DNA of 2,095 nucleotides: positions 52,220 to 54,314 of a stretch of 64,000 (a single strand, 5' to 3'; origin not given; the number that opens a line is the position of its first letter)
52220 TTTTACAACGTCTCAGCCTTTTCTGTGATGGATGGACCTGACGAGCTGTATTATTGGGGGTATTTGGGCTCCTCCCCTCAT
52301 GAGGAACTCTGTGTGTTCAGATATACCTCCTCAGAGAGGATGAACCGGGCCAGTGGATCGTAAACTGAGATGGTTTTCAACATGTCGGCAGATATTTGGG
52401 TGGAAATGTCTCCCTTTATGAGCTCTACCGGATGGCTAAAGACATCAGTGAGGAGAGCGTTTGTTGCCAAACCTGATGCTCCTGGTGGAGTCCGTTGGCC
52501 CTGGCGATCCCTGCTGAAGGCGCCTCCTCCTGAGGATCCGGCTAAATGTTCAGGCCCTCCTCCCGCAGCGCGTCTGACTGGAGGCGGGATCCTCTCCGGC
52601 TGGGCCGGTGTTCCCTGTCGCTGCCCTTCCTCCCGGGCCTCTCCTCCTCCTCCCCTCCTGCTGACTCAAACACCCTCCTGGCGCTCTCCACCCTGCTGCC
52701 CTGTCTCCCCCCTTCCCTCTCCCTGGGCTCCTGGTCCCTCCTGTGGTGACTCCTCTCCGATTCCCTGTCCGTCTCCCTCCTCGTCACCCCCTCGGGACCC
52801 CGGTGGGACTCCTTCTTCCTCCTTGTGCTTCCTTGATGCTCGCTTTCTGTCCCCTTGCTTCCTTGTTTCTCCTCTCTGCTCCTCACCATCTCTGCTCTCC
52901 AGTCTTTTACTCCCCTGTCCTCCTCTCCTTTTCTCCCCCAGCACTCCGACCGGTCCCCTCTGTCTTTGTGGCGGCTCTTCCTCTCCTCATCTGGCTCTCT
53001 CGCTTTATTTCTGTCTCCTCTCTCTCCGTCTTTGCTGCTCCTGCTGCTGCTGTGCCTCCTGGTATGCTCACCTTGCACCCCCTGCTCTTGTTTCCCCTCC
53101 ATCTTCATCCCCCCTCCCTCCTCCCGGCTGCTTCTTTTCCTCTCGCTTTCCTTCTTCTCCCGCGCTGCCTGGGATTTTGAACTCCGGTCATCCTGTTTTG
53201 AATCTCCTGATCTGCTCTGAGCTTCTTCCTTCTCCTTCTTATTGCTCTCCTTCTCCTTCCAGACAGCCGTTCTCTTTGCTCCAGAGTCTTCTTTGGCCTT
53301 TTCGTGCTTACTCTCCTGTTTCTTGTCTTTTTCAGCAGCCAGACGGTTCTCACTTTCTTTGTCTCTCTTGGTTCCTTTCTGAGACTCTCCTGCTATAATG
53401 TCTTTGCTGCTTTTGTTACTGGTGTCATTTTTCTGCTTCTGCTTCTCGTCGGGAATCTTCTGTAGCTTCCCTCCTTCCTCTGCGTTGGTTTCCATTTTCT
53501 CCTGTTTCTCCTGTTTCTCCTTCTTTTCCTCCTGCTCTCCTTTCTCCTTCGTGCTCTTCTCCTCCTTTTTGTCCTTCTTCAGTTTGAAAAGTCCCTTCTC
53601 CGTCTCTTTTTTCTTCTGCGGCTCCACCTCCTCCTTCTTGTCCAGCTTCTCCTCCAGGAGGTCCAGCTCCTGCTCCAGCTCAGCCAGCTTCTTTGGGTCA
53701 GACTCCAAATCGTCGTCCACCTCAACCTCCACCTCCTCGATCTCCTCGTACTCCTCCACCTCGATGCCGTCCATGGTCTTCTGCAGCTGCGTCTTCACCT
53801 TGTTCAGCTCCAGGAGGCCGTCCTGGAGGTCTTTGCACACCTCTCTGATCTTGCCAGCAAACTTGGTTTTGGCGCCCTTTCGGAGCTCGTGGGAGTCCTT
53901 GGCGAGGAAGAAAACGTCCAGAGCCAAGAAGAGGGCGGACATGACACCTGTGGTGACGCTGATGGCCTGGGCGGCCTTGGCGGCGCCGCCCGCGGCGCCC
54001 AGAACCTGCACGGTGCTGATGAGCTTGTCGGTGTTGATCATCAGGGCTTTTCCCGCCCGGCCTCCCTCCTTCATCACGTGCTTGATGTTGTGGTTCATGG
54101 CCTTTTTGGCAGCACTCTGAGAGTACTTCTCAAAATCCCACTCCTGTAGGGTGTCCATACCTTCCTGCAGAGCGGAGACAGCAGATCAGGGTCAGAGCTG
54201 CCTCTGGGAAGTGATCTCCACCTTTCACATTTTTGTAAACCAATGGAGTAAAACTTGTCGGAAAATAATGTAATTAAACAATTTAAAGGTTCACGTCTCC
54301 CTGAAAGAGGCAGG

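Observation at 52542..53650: A polyampholyte tail of about 400 codons lies on an APOL C-terminus inside a 1-kb polypurine/polypyrimidine tract that is open-reading on both strands.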

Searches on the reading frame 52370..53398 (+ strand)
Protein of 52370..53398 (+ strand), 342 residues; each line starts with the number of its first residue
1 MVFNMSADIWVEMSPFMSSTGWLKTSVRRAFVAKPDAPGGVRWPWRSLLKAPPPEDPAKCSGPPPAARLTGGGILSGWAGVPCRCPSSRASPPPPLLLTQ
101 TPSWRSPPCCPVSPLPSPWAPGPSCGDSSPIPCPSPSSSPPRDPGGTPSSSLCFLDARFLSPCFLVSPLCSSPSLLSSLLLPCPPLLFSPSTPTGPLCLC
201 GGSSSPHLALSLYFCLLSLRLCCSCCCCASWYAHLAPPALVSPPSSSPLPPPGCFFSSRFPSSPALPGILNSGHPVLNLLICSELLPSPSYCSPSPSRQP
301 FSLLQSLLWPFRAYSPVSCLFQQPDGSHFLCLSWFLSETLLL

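Call 6: search_protein_families(library=pfam, proteins=[window:52370-53398:+], max_evalue=0.1)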
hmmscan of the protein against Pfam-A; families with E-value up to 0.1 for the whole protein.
window:52370-53398:+ (342 aa): 0 families

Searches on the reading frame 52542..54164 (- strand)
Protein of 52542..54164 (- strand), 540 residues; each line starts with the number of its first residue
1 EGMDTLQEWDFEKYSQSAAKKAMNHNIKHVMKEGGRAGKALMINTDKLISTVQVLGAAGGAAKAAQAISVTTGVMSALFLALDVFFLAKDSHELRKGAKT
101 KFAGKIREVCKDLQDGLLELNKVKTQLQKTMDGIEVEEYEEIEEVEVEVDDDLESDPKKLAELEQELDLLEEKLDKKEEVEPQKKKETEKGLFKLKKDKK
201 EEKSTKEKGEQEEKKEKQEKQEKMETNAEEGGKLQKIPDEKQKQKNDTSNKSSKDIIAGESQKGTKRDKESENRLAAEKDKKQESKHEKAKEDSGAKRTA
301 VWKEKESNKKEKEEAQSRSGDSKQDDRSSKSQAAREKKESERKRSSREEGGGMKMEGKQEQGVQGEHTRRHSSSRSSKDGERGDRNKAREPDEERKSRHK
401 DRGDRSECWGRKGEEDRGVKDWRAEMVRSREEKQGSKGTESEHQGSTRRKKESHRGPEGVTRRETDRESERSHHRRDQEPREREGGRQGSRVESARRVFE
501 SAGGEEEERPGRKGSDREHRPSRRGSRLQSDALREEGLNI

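Call 6: search_protein_families(library=pfam, proteins=[window:52542-54164:-], max_evalue=0.1)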
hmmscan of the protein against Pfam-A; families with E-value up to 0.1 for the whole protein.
window:52542-54164:- (540 aa): 1 family
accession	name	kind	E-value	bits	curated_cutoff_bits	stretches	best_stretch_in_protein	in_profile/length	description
PF05461.16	ApoL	-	2.5e-08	34.2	25.9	1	47-121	222-297/298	Apolipoprotein L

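Call 13: find_encoding_contigs(protein=window:52542-54158:-, flank=5000, max_places=6)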
Protein window:52542-54158:- (538 aa): no gene with exactly this product is on record in the collection.

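Call 40: predict_structure(alignment_id=A1)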
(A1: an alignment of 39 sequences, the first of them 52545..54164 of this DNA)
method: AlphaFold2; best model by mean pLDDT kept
length: 540 residues; sequences in the alignment: 39
mean_pLDDT: 46.3   pTM: 0.26
mean pLDDT of the five models: 46.3, 44.1, 43.1, 40.5, 39.3
residues with pLDDT >= 90: 0; 70-90: 46; 50-70: 98; < 50: 396
segments of 3 or more residues with pLDDT < 50: 1-11, 22-27, 29-31, 40-43, 135-152, 186-188, 190-192, 194-421, 432-530, 536-540
pLDDT, mean of each block of 10 residues (from residue 1): 45 51 47 50 52 53 54 64 60 55 73 81 78 51 41 62 84 68 50 45 42 43 42 39 34 38 40 34 38 38 35 35 38 39 38 37 34 35 39 41 36 38 53 43 40 40 38 38 40 42 40 41 41 47
secondary structure, 60 per line:
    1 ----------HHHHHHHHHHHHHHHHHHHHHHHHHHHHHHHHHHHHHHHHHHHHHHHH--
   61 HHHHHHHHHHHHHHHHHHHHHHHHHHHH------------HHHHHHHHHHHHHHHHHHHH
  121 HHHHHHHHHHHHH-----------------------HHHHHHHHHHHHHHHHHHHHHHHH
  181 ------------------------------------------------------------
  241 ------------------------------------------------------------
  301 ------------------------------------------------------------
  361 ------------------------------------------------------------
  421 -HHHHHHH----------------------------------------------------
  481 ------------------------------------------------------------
elements in order: H11-58 H61-88 H101-133 H157-180 H422-428

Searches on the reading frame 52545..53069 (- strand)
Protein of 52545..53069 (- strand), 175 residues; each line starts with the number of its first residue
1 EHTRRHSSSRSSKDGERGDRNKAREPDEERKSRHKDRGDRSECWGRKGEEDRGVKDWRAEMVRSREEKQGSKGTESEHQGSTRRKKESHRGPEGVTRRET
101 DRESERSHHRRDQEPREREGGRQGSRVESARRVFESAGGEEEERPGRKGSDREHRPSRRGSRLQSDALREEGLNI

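Call 49: search_protein_representatives(protein=window:52545-53069:-)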
Query: 175 residues. Proteins with E-value up to 0.001 (for the whole library): 4; up to 1e-10: 0; up to 1e-30: 0. The best 4 are listed.
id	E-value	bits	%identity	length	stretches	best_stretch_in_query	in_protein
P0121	1.9e-07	47.8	36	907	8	37-81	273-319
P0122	5.2e-07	46.4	52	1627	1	3-173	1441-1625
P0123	5.6e-06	43.0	54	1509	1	3-175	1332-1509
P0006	7.2e-04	36.1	46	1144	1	12-162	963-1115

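Call 50: search_protein_families(library=pfam, proteins=[P0121, P0122, P0123], max_evalue=0.001)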
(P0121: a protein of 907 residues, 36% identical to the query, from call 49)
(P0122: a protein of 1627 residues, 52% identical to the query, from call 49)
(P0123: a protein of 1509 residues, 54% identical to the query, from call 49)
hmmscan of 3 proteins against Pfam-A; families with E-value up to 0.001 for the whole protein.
P0121 (907 aa): 25 families
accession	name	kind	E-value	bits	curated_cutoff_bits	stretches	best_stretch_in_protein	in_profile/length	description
PF00515.34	TPR_1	-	4.2e-116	375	27.8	12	474-507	1-34/34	Tetratricopeptide repeat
PF13414.12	TPR_11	-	2.6e-105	344.3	26.8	12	146-181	6-41/42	TPR repeat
PF07719.23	TPR_2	-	9.6e-94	300.3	27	12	474-506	1-33/34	Tetratricopeptide repeat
PF13181.12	TPR_8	-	7.6e-53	172.6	25.7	3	305-336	2-33/34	Tetratricopeptide repeat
PF13431.12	TPR_17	-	9.5e-53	172.5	24.4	3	157-188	2-33/34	Tetratricopeptide repeat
PF13371.12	TPR_9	-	5.5e-51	170.9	35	6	451-510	6-65/73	Tetratricopeptide repeat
PF13432.12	TPR_16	-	7.4e-50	167.4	32.7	5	146-201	9-64/65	Tetratricopeptide repeat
PF03781.23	FGE-sulfatase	-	1.5e-41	143.2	23.3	1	663-900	4-253/255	Sulfatase-modifying factor enzyme 1-like domain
PF13424.12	TPR_12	-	1e-35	122.2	30.1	6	270-333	3-74/77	Tetratricopeptide repeat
PF13428.12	TPR_14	-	1.5e-34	115.3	23.5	0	113-141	14-42/44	Tetratricopeptide repeat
PF14559.12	TPR_19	-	2e-29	102.2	25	2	146-202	3-59/68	Tetratricopeptide repeat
PF13174.12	TPR_6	-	1.2e-16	60.6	26.3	0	135-167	1-33/33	Tetratricopeptide repeat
PF24575.1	TPR_Slam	-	2.4e-14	54.1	35.2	0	138-187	51-100/104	Surface lipoprotein assembly modifier, N-terminal TPR repeats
PF25575.1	TPR_BSK1_C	-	6.4e-12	45.8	42.2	0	149-202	57-111/118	Serine/threonine-protein kinase BSK1-like, TPR repeats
PF13429.12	TPR_15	-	2.1e-11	44.2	26.2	0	137-257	149-269/280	Tetratricopeptide repeat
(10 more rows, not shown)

P0122 (1627 aa): 1 family
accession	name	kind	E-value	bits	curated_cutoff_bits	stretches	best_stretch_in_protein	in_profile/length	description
PF05461.16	ApoL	-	8.1e-31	108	25.9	1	941-1193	44-297/298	Apolipoprotein L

P0123 (1509 aa): 1 family
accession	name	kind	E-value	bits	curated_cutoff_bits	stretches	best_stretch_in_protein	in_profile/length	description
PF05461.16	ApoL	-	5.1e-33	115.2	25.9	1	834-1086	44-297/298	Apolipoprotein L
